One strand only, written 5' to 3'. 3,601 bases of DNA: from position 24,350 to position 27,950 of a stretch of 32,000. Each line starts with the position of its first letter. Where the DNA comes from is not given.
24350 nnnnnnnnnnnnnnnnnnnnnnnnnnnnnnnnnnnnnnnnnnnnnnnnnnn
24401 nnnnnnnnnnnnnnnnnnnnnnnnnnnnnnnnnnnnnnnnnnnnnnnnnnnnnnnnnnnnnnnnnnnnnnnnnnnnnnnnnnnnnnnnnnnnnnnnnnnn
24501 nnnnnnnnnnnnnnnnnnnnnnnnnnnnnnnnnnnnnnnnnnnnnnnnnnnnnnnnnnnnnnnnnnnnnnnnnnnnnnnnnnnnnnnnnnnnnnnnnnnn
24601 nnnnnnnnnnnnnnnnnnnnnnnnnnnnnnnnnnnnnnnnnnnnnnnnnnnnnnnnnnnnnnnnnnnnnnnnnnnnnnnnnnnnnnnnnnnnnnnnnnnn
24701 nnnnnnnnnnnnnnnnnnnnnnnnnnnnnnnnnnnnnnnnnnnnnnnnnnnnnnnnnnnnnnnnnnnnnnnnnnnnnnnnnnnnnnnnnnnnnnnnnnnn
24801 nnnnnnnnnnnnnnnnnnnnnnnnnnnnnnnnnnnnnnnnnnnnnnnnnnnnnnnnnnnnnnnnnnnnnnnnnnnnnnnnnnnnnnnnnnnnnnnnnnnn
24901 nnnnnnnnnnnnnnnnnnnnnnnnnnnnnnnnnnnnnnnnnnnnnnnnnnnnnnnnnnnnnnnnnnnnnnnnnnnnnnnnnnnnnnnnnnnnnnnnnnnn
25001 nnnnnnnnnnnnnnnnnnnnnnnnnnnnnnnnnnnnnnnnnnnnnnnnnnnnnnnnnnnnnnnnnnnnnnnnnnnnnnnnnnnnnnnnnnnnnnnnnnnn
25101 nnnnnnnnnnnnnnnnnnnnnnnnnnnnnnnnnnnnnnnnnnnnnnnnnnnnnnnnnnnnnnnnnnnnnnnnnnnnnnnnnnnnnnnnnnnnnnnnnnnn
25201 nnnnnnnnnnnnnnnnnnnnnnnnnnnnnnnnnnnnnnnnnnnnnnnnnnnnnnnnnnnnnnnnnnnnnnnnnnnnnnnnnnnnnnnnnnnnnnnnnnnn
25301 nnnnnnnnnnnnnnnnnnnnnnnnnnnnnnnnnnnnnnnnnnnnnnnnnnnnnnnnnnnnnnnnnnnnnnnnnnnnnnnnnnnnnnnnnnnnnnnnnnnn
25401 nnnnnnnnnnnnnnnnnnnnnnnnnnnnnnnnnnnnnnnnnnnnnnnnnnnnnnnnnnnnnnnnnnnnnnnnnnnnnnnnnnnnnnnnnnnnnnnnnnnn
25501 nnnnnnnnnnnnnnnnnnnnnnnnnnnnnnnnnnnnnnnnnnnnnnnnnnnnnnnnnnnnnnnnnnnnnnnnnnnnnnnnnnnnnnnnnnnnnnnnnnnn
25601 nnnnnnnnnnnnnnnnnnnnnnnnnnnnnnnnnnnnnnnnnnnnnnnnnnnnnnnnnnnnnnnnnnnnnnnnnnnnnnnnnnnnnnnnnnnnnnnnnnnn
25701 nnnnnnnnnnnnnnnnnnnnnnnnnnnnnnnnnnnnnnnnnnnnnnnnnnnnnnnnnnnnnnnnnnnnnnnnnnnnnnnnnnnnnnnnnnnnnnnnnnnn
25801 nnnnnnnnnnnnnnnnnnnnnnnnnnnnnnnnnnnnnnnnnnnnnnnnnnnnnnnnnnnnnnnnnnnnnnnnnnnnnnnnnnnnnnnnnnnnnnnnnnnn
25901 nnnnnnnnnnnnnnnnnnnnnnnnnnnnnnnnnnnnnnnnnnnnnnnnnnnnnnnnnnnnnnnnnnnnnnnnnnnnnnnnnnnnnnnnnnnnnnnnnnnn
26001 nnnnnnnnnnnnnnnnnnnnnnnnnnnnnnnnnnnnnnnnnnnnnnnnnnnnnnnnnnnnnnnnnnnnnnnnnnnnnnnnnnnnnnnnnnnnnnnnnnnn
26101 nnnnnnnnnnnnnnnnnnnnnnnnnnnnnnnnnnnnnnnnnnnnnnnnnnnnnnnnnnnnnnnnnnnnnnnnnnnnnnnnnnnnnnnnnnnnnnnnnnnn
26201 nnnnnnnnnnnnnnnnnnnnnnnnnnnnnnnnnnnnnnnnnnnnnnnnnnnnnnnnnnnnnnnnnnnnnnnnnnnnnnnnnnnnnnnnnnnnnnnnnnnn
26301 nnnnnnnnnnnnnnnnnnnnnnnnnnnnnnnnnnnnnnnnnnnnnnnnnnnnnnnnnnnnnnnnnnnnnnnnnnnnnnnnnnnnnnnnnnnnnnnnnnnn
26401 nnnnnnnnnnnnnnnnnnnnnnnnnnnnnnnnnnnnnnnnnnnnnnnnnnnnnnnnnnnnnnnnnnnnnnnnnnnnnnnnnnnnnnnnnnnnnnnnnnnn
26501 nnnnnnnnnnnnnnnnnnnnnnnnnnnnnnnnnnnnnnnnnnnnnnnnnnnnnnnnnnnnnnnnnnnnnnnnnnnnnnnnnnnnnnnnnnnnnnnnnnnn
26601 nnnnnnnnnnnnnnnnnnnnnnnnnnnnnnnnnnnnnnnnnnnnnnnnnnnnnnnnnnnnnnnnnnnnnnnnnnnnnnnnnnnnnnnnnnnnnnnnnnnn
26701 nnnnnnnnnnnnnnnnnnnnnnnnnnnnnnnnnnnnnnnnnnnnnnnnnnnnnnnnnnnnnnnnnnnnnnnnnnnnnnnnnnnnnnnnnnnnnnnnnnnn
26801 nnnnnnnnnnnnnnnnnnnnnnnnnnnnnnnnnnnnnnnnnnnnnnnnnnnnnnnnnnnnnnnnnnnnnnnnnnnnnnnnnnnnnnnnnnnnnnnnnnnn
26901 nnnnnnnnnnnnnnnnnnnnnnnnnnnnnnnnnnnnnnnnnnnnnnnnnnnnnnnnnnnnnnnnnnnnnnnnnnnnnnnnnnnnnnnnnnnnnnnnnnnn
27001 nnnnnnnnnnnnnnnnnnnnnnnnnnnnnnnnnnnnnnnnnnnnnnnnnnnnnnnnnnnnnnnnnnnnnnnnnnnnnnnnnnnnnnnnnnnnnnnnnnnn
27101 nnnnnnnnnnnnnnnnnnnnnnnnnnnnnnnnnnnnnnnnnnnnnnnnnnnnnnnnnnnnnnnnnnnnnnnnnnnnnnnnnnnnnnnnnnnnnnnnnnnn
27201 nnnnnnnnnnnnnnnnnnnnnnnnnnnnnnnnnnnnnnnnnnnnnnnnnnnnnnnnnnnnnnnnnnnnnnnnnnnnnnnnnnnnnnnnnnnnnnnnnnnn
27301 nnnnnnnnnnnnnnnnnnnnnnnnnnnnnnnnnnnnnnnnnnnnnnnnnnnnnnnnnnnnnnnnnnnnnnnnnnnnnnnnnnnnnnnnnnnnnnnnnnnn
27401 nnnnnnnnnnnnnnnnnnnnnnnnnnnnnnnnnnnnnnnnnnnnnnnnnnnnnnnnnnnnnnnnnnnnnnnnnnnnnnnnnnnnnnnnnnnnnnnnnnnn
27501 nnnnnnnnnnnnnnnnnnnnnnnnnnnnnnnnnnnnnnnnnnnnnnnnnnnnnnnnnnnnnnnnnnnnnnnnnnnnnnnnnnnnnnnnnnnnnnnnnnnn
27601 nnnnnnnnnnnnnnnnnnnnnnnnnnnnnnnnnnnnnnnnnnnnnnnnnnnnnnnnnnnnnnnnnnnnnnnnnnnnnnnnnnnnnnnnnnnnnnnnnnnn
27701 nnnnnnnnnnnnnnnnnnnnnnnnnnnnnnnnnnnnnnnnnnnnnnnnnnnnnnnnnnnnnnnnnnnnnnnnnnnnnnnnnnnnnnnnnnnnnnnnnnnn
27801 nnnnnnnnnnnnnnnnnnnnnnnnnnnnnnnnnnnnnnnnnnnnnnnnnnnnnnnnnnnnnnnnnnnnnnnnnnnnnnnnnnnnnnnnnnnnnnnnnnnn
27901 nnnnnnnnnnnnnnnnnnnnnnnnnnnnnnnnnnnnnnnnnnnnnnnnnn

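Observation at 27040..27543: The deaminase ORF ends in what looks like a captured VapB antitoxin tail, directly abutting an otherwise orphan VapC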

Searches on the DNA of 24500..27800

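Call 46: search_rna_families(source=window, start=24500, end=27800, threshold=evalue, max_evalue=1)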
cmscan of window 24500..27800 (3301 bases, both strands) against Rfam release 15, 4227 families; matches with E-value up to 1: 1.
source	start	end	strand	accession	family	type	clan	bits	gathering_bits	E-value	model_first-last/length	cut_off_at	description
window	26696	26782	+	RF00204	snoR12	Gene; snRNA; snoRNA; CD-box;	-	26.7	39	0.055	1-83/83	no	Small nucleolar RNA R12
